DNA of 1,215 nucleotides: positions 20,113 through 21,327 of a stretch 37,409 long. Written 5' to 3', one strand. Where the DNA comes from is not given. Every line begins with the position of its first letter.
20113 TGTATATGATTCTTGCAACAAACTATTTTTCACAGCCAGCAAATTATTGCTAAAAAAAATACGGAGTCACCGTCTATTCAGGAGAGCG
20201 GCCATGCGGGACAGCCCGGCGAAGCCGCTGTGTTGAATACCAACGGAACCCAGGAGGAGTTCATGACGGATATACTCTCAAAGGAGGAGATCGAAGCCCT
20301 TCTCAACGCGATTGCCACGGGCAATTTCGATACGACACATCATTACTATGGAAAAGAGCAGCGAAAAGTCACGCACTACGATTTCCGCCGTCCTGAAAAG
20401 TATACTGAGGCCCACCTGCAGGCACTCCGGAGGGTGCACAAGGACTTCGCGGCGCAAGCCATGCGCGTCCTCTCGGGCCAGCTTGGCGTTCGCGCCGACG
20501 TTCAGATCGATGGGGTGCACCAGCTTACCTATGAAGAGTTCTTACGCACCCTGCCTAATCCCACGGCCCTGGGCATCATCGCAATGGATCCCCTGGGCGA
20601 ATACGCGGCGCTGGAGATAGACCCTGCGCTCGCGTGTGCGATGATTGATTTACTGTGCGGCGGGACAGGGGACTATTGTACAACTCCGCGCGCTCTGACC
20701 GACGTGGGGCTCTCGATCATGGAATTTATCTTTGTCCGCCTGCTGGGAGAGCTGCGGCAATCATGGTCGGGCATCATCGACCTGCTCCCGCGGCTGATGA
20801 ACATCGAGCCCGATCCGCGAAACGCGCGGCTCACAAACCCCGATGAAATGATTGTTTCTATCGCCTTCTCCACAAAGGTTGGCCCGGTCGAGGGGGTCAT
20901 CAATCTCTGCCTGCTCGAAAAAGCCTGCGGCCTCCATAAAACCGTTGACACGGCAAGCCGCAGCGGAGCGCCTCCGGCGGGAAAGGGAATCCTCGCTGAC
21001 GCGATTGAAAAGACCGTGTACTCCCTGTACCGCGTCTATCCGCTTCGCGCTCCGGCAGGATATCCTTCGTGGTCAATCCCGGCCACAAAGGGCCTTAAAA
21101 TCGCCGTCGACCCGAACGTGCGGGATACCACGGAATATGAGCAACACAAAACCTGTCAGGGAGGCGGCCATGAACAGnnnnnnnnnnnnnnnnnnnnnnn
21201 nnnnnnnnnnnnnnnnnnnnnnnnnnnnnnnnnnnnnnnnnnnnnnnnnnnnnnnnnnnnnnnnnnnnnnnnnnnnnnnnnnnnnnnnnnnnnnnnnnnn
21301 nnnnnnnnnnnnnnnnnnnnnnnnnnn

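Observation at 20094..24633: Stand-alone C-ring-like module: FliM-like gene coupled to a 1000-aa (CheC-like?)-SpoA x3-FliG fusion, with no other flagellar genes nearby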

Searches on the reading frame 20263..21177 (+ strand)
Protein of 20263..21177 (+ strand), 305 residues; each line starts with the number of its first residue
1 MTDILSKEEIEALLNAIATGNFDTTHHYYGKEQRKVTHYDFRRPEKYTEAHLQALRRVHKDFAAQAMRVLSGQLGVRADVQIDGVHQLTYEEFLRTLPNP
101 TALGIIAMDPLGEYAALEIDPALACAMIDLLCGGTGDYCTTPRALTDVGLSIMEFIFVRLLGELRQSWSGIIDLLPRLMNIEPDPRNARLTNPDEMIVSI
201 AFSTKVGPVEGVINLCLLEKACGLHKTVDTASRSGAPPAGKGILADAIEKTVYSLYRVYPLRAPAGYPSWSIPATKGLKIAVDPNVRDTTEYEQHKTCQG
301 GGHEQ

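Call 5: search_protein_families(library=pfam, proteins=[window:20263-21177:+], max_evalue=0.1)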
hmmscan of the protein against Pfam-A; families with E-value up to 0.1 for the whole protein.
window:20263-21177:+ (305 aa): 1 family
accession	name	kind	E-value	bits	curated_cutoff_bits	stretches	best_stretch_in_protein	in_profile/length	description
PF02154.20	FliM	-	1.2e-43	149.8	27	1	39-217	1-180/192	Flagellar motor switch protein FliM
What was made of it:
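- Checked: 20263..21180 (305 aa) hits Pfam FliM at 1.2e-43 over aa 39-217 (call 5).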

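Call 6: search_protein_families(library=ncbifam, proteins=[window:20263-21177:+], max_evalue=0.1)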
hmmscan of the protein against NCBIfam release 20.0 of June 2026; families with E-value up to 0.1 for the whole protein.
window:20263-21177:+ (305 aa): 2 families
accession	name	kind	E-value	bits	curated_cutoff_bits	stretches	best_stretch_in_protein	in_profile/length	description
TIGR01397.1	fliM_switch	equivalog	3.5e-52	177.5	219.6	1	3-217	1-214/320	flagellar motor switch protein FliM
NF005194.1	PRK06666.1-5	equivalog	1.1e-19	70.8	206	1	1-201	1-205/327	flagellar motor switch protein FliM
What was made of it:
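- On FliM (Pfam PF02154; NCBIfam TIGR01397): TIGR01397 scores 177.5 against a cutoff of 219.6 and covers model positions 1-214 of 320 (call 6).
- Checked: The protein scores 177.5 against the TIGR01397 cutoff of 219.6 and covers only model positions 1-214 of 320 (call 6).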

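Call 12: list_cluster_members(proteins=[P0001, window:20263-21177:+])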
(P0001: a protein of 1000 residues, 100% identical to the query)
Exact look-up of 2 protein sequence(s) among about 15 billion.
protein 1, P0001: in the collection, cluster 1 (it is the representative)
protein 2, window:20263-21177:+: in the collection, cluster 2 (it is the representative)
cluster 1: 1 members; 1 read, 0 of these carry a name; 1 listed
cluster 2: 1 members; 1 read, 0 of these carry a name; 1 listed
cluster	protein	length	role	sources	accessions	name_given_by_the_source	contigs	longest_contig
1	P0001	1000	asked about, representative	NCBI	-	-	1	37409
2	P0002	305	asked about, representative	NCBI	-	-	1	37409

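Call 55: find_homologous_proteins(query=A3, max_evalue=1e-10)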
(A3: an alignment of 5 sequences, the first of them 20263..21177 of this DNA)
Query A3 (5 sequences) (305 aa, profile of the alignment): 260 proteins with E <= 1e-10 among 8000 candidates; the best 120 are listed.
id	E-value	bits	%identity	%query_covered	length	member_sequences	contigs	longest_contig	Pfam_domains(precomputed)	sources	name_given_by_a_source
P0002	2.6e-139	482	100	100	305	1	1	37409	PF02154.22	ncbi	-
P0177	2.2e-120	420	52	71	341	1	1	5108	PF01052.26,PF02154.22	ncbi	-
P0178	2.2e-120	420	52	71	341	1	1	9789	PF01052.26,PF02154.22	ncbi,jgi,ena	-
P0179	2.5e-120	420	52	71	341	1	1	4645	PF01052.26,PF02154.22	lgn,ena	-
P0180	3.0e-120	419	52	71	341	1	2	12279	PF01052.26,PF02154.22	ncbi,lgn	ncbi:MAG: flagellar motor switch protein FliM [Spirochaetota bacterium]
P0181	3.8e-120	419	52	71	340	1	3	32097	PF01052.26,PF02154.22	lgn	-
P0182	6.4e-120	418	52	71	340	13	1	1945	PF01052.26,PF02154.22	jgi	-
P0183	7.4e-120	418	52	71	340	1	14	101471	PF01052.26,PF02154.22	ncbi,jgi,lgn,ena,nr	ncbi:MAG: flagellar motor switch protein FliM [Spirochaetota bacterium]|nr:flagellar motor switch pr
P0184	8.3e-120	418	52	71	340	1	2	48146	PF01052.26,PF02154.22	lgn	-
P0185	9.0e-120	418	52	71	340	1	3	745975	PF01052.26,PF02154.22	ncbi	-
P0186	1.0e-119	417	52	71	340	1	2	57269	PF01052.26,PF02154.22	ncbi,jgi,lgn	ncbi:MAG: flagellar motor switch protein FliM [Spirochaetota bacterium]|jgi:flagellar motor switch p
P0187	1.0e-119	417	52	71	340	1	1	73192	PF01052.26,PF02154.22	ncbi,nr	ncbi:MAG: flagellar motor switch protein FliM [Spirochaetes bacterium]|nr:flagellar motor switch pro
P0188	1.1e-119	417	52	71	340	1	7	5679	PF01052.26,PF02154.22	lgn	-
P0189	1.2e-119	417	52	71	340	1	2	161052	PF01052.26,PF02154.22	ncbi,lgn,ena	-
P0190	1.5e-119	417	52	71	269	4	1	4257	PF02154.22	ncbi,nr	ncbi:MAG TPA: flagellar motor switch protein FliM, partial [Spirochaetota bacterium]|nr:flagellar mo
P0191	1.5e-119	417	52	71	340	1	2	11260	PF01052.26,PF02154.22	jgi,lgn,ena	jgi:flagellar motor switch protein FliM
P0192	1.5e-119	417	52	71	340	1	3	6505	PF01052.26,PF02154.22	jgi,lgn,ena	-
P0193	1.5e-119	417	52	71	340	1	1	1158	PF01052.26,PF02154.22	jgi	-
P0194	1.6e-119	417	52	71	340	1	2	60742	PF01052.26,PF02154.22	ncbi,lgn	-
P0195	1.6e-119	417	52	71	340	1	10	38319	PF01052.26,PF02154.22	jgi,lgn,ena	jgi:flagellar motor switch protein FliM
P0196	1.6e-119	417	52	71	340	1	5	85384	PF01052.26,PF02154.22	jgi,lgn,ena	-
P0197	1.7e-119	417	52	71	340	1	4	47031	PF01052.26,PF02154.22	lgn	-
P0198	2.5e-119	416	52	71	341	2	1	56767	PF01052.26,PF02154.22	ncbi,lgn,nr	ncbi:MAG: flagellar motor switch protein FliM [Spirochaetes bacterium]|nr:MAG: flagellar motor switc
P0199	3.8e-119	416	52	71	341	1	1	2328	PF01052.26,PF02154.22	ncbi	-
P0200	4.5e-119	415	51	71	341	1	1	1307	PF01052.26,PF02154.22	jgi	-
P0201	5.6e-119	415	52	71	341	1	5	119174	PF01052.26,PF02154.22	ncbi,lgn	-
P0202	9.9e-119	414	52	71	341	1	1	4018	PF01052.26,PF02154.22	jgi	jgi:flagellar motor switch protein FliM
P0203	1.1e-118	414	50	71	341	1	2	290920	PF01052.26,PF02154.22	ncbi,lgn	-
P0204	1.1e-118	414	50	71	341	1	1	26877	PF01052.26,PF02154.22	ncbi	-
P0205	1.2e-118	414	52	71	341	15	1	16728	PF01052.26,PF02154.22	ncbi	-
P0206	1.3e-118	414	50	71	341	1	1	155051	PF01052.26,PF02154.22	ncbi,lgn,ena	-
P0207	1.4e-118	414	50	71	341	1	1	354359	PF01052.26,PF02154.22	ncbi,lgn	-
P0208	1.5e-118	414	50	71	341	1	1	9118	PF01052.26,PF02154.22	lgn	-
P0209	1.7e-118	414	51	71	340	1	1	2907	PF01052.26,PF02154.22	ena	-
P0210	2.9e-118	413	52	71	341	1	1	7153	PF01052.26,PF02154.22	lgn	-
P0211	5.1e-118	412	51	71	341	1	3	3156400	PF01052.26,PF02154.22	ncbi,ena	-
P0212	2.1e-117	410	51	71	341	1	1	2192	PF01052.26,PF02154.22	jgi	jgi:flagellar motor switch protein FliM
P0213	2.1e-117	410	51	71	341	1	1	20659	PF01052.26,PF02154.22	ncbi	-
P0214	2.2e-117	410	51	71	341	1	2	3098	PF01052.26,PF02154.22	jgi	jgi:flagellar motor switch protein FliM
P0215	3.0e-117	409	51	71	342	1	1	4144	PF01052.26,PF02154.22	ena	-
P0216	4.5e-117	409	51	71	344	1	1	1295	PF01052.26,PF02154.22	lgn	-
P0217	5.1e-117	409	51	71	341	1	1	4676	PF01052.26,PF02154.22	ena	-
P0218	6.1e-117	408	51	71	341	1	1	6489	PF01052.26,PF02154.22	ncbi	-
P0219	1.9e-116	407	52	71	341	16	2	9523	PF01052.26,PF02154.22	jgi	jgi:flagellar motor switch protein FliM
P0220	5.4e-116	405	52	71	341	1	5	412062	PF01052.26,PF02154.22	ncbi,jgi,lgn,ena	-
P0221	7.0e-116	405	49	71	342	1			PF01052.26,PF02154.22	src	-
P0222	2.5e-113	397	50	71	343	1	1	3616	PF01052.26,PF02154.22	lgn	-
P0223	6.7e-113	395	48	71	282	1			PF02154.22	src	-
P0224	1.0e-112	395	50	71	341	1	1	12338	PF01052.26,PF02154.22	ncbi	-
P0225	1.2e-112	394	48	71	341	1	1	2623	PF01052.26,PF02154.22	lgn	-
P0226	1.3e-112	394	50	71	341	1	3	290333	PF01052.26,PF02154.22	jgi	jgi:flagellar motor switch protein FliM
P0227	1.6e-112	394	48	71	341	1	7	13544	PF01052.26,PF02154.22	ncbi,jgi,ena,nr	ncbi:MAG: flagellar motor switch protein FliM [Spirochaetes bacterium]|nr:MAG: flagellar motor switc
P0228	3.6e-112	393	48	71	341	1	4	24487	PF01052.26,PF02154.22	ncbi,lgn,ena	-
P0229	1.2e-111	391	48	71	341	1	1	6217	PF01052.26,PF02154.22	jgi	-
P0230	1.7e-111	391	47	71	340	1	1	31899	PF01052.26,PF02154.22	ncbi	ncbi:MAG: flagellar motor switch protein FliM [Leptospirales bacterium]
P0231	2.0e-111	390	48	71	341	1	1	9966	PF01052.26,PF02154.22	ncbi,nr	ncbi:MAG TPA: flagellar motor switch protein FliM [Spirochaetia bacterium]|nr:flagellar motor switch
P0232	2.2e-111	390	47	71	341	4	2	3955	PF01052.26,PF02154.22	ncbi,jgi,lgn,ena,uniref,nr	ncbi:flagellar motor switch protein FliM [Candidatus Aerophobetes bacterium]|uniref:Flagellar motor 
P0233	3.8e-111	389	46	71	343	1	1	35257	PF01052.26,PF02154.22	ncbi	-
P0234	6.2e-111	389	46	71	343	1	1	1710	PF01052.26,PF02154.22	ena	-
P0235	6.3e-111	389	48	71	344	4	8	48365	PF01052.26,PF02154.22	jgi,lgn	jgi:flagellar motor switch protein FliM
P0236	9.2e-111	388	42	83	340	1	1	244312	PF01052.26,PF02154.22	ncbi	-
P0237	1.0e-110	388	46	71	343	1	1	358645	PF01052.26,PF02154.22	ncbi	-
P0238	1.2e-110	388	46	71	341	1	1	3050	PF01052.26,PF02154.22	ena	-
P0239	1.4e-110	388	46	71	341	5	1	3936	PF01052.26,PF02154.22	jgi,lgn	jgi:flagellar motor switch protein FliM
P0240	2.0e-110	387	47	71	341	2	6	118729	PF01052.26,PF02154.22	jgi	-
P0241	2.4e-110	387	47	71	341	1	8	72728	PF01052.26,PF02154.22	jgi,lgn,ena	jgi:flagellar motor switch protein FliM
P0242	2.6e-110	387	44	71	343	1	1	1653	PF01052.26,PF02154.22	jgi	jgi:flagellar motor switch protein FliM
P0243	2.6e-110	387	45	71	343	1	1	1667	PF01052.26,PF02154.22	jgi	-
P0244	3.3e-110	386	47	71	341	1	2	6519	PF01052.26,PF02154.22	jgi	-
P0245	3.9e-110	386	47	71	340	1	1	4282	PF01052.26,PF02154.22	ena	-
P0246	4.0e-110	386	47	71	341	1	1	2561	PF01052.26,PF02154.22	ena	-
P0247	4.0e-110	386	46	71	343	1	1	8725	PF01052.26,PF02154.22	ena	-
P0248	4.8e-110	386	46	71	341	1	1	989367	PF01052.26,PF02154.22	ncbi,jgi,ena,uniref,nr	ncbi:flagellar motor switch protein FliM [Marispirochaeta sp.]|jgi:flagellar motor switch protein Fl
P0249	5.6e-110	386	44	71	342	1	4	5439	PF01052.26,PF02154.22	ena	-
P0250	5.8e-110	385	44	71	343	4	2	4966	PF01052.26,PF02154.22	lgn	-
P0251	6.5e-110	385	46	71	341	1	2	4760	PF01052.26,PF02154.22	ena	-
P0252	6.5e-110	385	46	71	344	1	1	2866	PF01052.26,PF02154.22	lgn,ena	-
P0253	6.9e-110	385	47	71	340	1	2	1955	PF01052.26,PF02154.22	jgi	jgi:flagellar motor switch protein FliM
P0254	7.2e-110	385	47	71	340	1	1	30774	PF01052.26,PF02154.22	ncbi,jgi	-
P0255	8.0e-110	385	46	71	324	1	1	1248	PF01052.26,PF02154.22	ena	-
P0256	8.5e-110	385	47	71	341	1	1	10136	PF01052.26,PF02154.22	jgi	jgi:flagellar motor switch protein FliM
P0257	8.9e-110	385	46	71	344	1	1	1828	PF01052.26,PF02154.22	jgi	-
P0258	9.3e-110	385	44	71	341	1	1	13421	PF01052.26,PF02154.22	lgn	-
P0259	9.4e-110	385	46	71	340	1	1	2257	PF01052.26,PF02154.22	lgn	-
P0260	9.7e-110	385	47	71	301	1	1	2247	PF01052.26,PF02154.22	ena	-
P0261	9.8e-110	385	47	71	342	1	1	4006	PF01052.26,PF02154.22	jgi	-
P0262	9.8e-110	385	46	71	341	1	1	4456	PF01052.26,PF02154.22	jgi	jgi:flagellar motor switch protein FliM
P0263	9.9e-110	385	47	71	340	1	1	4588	PF01052.26,PF02154.22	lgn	-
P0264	1.1e-109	385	46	71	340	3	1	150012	PF01052.26,PF02154.22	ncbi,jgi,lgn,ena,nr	ncbi:MAG: flagellar motor switch protein FliM [Spirochaetia bacterium]|nr:flagellar motor switch pro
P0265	1.1e-109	385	47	71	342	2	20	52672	PF01052.26,PF02154.22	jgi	jgi:flagellar motor switch protein FliM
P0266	1.3e-109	384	46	71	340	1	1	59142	PF01052.26,PF02154.22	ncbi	-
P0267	1.3e-109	384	48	71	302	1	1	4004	PF02154.22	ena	-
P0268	1.3e-109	384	43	81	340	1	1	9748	PF01052.26,PF02154.22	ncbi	-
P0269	1.4e-109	384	43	81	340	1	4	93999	PF01052.26,PF02154.22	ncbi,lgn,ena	-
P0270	1.6e-109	384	46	71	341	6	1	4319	PF01052.26,PF02154.22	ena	-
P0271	1.7e-109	384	47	71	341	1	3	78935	PF01052.26,PF02154.22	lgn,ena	-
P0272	1.8e-109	384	45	71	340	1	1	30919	PF01052.26,PF02154.22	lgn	-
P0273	1.8e-109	384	43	81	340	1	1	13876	PF01052.26,PF02154.22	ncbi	-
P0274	1.8e-109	384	47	71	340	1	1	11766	PF01052.26,PF02154.22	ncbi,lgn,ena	-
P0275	1.9e-109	384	47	71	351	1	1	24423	PF01052.26,PF02154.22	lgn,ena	-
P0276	2.0e-109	384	46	71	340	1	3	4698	PF01052.26,PF02154.22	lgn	-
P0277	2.0e-109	384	42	83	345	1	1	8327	PF01052.26,PF02154.22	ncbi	-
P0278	2.1e-109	384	46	71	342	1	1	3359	PF01052.26,PF02154.22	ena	-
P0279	2.1e-109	384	46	71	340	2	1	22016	PF01052.26,PF02154.22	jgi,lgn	jgi:flagellar motor switch protein FliM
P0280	2.1e-109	384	47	71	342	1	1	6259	PF01052.26,PF02154.22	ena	-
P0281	2.4e-109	383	44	71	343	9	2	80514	PF01052.26,PF02154.22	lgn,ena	-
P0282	2.5e-109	383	46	71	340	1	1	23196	PF01052.26,PF02154.22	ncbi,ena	-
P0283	2.7e-109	383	47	71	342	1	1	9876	PF01052.26,PF02154.22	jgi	jgi:flagellar motor switch protein FliM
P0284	2.9e-109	383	44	71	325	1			PF01052.26,PF02154.22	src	-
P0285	3.0e-109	383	46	71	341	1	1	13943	PF01052.26,PF02154.22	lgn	-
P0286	3.7e-109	383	46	71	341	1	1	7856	PF01052.26,PF02154.22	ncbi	-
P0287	4.4e-109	383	46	71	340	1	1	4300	PF01052.26,PF02154.22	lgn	-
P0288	4.6e-109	383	46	71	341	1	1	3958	PF01052.26,PF02154.22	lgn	-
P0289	4.7e-109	382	46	71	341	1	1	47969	PF01052.26,PF02154.22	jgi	jgi:flagellar motor switch protein FliM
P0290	4.9e-109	382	46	71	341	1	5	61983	PF01052.26,PF02154.22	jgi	-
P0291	5.0e-109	382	44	71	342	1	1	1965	PF01052.26,PF02154.22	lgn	-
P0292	5.6e-109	382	46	71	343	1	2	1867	PF01052.26,PF02154.22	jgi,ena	jgi:flagellar motor switch protein FliM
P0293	6.8e-109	382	47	71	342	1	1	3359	PF01052.26,PF02154.22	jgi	jgi:flagellar motor switch protein FliM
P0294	7.2e-109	382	46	71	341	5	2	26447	PF01052.26,PF02154.22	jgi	jgi:flagellar motor switch protein FliM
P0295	7.9e-109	382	46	71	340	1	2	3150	PF01052.26,PF02154.22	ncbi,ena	-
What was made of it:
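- Canonical 340-aa FliM proteins are widespread and highly conserved in Spirochaetota MAGs (call 55).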
